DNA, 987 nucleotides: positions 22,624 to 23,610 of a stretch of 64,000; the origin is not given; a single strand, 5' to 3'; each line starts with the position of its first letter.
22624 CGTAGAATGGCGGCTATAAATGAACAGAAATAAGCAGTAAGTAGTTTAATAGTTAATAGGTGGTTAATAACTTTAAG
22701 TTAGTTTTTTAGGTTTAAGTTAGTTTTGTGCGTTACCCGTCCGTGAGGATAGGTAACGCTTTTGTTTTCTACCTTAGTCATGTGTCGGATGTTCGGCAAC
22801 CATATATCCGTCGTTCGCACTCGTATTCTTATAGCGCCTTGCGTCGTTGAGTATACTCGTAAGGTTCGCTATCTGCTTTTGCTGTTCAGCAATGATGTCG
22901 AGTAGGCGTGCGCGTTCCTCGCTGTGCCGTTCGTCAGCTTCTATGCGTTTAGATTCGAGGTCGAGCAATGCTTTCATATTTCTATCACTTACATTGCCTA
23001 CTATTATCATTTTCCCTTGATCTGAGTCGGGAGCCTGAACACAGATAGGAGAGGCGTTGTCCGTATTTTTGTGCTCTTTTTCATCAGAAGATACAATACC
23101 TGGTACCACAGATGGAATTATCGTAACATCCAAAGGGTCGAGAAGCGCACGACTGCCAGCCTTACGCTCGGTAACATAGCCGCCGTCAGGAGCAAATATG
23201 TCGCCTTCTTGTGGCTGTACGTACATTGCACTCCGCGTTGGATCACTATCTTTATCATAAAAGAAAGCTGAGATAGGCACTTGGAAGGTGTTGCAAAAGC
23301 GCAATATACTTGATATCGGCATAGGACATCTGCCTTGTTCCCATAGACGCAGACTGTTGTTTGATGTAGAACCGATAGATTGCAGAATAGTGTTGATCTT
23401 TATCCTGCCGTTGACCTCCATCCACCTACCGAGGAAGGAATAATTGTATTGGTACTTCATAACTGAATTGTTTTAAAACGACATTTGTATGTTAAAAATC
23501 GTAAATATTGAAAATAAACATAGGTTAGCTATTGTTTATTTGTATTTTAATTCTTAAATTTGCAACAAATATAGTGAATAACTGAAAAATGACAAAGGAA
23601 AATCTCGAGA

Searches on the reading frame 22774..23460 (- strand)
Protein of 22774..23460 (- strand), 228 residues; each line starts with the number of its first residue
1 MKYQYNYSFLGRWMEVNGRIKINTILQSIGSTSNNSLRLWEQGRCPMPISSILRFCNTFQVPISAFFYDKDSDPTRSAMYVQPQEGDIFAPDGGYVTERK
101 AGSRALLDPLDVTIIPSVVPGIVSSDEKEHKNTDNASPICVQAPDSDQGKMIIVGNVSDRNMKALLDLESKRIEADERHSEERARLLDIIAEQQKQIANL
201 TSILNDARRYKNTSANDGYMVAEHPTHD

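Call 7: search_protein_families(library=pfam, proteins=[window:22774-23460:-], max_evalue=0.1)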
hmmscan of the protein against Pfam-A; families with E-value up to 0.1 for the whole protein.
window:22774-23460:- (228 aa): 0 families

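Call 8: search_protein_families(library=phrogs, proteins=[window:22774-23460:-], max_evalue=0.01)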
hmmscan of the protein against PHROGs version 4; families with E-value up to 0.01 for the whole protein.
window:22774-23460:- (228 aa): 0 families

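Call 69: search_protein_families(library=ncbifam, proteins=[window:22774-23457:-], max_evalue=0.01)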
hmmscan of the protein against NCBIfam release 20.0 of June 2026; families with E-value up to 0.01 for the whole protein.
window:22774-23457:- (227 aa): 0 families

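Call 80: search_solved_structures(query=window:22774-23457:-, max_evalue=10, show_alignments=2)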
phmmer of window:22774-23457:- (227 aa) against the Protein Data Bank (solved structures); distinct sequences matched with E-value up to 10: 0.

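Call 86: find_homologous_proteins(query=window:22774-23457:-, max_evalue=0.001)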
Query window:22774-23457:- (227 aa): 1284 proteins with E <= 0.001 among 1396 candidates; the best 120 are listed.
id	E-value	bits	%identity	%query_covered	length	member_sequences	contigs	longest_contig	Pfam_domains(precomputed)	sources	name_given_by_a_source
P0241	1.5e-145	500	98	100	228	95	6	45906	-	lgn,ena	-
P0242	7.6e-145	498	97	100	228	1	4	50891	-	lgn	-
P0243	3.2e-139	480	94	100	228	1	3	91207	-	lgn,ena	-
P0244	1.5e-137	474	93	100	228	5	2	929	-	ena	-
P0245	2.2e-137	474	93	100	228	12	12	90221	-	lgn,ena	-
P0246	1.1e-126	439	84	100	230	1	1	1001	-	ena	-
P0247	2.0e-125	435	84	100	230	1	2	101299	-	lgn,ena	-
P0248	3.9e-125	434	83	100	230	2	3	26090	-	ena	-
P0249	5.3e-125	433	83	100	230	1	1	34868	-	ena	-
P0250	1.9e-124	431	84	100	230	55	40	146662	-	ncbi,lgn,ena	-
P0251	3.9e-123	427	83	100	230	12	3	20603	-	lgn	-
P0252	6.2e-121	420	81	100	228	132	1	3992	-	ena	-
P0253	1.8e-119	415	78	100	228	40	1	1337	-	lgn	-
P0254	2.8e-119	415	86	93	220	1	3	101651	-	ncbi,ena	-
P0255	2.6e-114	398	77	100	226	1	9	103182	-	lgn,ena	-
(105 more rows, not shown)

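Call 88: search_solved_structures(query=A6, max_evalue=10, show_alignments=2)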
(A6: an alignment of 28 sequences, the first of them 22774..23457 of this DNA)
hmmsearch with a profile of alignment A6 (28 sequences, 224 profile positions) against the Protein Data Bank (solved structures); distinct sequences matched with E-value up to 10: 11.
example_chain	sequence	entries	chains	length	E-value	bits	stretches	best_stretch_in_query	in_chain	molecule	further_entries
9zd3_F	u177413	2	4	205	0.032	16.8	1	152-210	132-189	Ewing's tumor-associated antigen 1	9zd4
13de_F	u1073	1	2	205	0.039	16.5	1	152-210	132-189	Ewing's tumor-associated antigen 1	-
23fe_G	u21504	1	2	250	0.053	16.1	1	154-210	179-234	Ewing's tumor-associated antigen 1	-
2b5a_A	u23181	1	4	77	0.12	14.9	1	41-73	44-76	C.BclI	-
3ilw_A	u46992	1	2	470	4.6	9.7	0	157-208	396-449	DNA gyrase subunit A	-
6rxt_US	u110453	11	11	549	4.8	9.7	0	133-182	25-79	Noc4 | CCAAT-binding factor domain-containing protein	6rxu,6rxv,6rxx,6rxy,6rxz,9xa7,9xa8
5izs_A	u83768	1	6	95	5.2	9.6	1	162-211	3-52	Designed protein 5L6HC3_1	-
7ugw_A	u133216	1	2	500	5.7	9.4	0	157-208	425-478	DNA gyrase subunit A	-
5bs8_A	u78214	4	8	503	5.8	9.4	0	157-208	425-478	DNA gyrase subunit A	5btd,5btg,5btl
5bta_A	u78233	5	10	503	5.8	9.4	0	157-208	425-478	DNA gyrase subunit A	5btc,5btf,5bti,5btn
3ifz_A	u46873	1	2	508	5.9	9.4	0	157-208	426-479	DNA gyrase subunit A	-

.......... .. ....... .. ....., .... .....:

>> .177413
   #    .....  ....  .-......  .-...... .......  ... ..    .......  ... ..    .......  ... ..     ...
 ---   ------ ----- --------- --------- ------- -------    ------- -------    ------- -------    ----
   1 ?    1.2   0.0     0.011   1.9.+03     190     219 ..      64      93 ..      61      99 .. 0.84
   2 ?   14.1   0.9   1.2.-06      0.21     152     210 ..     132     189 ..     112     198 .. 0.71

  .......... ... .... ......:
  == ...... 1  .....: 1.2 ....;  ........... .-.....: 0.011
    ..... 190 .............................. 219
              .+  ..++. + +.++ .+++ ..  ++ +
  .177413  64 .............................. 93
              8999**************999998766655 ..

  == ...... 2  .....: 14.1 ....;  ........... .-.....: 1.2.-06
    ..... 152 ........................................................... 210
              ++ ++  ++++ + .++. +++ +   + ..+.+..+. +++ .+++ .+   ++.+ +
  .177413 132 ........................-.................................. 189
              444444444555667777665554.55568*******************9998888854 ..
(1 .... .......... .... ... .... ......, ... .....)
